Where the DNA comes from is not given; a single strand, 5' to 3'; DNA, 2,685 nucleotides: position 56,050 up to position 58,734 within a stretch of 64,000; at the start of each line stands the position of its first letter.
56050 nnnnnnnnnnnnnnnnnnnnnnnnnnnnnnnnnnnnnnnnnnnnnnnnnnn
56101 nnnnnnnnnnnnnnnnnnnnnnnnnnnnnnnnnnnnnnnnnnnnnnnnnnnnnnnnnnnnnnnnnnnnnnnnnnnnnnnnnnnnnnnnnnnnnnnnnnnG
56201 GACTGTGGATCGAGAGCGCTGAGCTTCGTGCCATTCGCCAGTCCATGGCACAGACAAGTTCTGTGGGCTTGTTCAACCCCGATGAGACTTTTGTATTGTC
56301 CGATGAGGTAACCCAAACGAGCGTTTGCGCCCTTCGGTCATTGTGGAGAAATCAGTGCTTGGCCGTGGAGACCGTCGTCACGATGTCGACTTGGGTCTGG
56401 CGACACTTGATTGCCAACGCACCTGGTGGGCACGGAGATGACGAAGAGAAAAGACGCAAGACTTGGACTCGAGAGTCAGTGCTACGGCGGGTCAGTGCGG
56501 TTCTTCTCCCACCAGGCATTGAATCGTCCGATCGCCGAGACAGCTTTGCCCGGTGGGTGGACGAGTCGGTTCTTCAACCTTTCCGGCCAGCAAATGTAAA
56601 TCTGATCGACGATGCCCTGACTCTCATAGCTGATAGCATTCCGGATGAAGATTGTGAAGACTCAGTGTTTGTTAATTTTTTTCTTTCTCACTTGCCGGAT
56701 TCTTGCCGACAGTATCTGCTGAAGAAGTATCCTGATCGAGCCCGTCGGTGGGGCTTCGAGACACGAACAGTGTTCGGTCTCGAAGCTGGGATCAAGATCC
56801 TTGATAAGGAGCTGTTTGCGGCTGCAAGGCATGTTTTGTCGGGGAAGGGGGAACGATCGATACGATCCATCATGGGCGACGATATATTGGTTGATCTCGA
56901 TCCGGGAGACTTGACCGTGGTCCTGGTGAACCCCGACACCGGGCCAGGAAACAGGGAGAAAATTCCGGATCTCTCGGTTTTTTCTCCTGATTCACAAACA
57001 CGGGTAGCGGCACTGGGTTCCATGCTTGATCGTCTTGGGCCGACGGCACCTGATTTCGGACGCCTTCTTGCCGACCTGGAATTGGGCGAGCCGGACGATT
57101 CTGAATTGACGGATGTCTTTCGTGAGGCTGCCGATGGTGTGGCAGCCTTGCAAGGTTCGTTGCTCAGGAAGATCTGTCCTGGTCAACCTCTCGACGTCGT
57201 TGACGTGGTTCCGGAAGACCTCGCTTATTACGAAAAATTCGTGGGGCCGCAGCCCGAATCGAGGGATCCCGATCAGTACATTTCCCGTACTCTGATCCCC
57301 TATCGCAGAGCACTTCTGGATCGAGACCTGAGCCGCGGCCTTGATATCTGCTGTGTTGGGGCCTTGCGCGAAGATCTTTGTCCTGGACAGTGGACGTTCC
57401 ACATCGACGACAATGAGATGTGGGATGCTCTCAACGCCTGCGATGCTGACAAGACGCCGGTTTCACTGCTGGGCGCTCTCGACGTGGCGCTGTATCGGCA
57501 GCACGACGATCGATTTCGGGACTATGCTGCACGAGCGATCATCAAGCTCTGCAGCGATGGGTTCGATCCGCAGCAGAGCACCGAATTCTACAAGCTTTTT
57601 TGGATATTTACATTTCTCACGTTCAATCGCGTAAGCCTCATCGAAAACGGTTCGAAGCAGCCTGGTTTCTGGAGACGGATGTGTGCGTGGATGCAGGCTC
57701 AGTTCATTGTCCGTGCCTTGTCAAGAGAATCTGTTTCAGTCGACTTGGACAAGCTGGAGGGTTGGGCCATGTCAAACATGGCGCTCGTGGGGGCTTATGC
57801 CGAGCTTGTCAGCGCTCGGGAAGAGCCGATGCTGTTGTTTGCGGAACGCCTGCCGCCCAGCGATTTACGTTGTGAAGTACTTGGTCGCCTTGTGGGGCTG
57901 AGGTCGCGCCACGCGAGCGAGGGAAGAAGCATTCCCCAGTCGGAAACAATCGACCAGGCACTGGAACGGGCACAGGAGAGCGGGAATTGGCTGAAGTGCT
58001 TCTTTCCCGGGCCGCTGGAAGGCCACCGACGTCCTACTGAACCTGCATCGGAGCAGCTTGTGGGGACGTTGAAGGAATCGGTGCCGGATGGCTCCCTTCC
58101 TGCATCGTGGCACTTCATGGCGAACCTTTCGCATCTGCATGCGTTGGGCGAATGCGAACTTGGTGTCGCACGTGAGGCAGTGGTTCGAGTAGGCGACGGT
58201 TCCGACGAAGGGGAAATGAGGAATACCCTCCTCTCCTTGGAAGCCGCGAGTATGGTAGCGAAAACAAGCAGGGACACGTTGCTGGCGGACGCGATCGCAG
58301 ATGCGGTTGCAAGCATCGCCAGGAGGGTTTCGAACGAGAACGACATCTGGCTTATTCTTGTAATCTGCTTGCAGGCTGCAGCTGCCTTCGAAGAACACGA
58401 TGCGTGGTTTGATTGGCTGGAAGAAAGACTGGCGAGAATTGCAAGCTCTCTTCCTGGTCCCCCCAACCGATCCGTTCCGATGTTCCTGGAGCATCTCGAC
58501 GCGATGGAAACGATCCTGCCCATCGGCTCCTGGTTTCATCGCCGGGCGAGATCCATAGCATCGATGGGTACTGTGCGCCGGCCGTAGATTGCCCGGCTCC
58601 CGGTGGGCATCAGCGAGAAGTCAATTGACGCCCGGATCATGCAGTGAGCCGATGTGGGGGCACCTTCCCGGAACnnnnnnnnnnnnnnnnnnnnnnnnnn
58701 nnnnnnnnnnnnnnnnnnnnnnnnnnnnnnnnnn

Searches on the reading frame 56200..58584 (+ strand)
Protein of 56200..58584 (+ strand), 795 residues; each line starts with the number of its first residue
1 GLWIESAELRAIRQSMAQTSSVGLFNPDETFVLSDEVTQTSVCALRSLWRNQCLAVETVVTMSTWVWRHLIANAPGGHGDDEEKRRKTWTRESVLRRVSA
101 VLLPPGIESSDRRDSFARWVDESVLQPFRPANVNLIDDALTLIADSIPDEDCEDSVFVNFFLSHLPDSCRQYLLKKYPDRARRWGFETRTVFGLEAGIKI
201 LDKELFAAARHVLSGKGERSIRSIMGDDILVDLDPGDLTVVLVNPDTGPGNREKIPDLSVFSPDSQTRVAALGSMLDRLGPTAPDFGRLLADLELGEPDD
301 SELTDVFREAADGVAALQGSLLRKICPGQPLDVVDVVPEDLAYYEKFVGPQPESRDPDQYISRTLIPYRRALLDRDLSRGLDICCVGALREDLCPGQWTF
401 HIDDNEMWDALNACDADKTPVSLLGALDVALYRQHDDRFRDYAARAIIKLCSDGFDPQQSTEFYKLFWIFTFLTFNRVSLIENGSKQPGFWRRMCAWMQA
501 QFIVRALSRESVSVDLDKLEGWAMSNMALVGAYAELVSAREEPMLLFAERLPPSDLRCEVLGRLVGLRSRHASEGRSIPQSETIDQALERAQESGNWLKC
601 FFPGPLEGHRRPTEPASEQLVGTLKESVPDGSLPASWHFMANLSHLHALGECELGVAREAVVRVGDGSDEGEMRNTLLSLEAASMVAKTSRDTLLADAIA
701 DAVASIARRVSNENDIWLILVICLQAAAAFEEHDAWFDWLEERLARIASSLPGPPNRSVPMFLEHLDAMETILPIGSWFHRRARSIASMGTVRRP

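Call 10: search_protein_families(library=pfam, proteins=[window:56200-58584:+], max_evalue=10)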
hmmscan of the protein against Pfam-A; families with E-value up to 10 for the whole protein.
window:56200-58584:+ (795 aa): 1 family
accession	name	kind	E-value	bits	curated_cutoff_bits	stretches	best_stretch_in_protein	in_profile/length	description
PF19698.5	DUF6197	-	0.12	13.1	24.6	1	393-457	22-77/111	Family of unknown function (DUF6197)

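Call 100: search_solved_structures(query=A7, max_evalue=10)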
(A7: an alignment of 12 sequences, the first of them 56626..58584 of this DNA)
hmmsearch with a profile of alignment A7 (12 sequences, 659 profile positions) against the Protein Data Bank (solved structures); distinct sequences matched with E-value up to 10: 8.
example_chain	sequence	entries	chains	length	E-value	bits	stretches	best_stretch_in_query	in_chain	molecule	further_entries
8oyv_A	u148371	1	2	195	0.016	16.9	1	104-194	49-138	De novo designed soluble Claudin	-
5h78_A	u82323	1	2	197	0.22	13.2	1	517-587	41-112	cAMP-dependent protein kinase type II-alpha regulatory subunit,DHR14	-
4w2e_y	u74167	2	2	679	0.22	13.2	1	499-576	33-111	50S ribosomal protein L9, Elongation factor 4 | GDPCP fused to the N-terminus of the ribosomal protein L9,Elongation factor 4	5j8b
5cwh_A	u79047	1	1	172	0.29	12.8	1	518-587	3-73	Designed helical repeat protein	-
5h7c_A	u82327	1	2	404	0.43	12.2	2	513-587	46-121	Immunoglobulin G-binding protein A, DHR14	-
8fbk_A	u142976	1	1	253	2.3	9.8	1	483-631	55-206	KWOCA_65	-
6w2v_A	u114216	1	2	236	2.5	9.7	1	519-604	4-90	Junction 23 DHR14-DHR18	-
1pvg_A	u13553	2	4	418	3.1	9.4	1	15-114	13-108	DNA topoisomerase II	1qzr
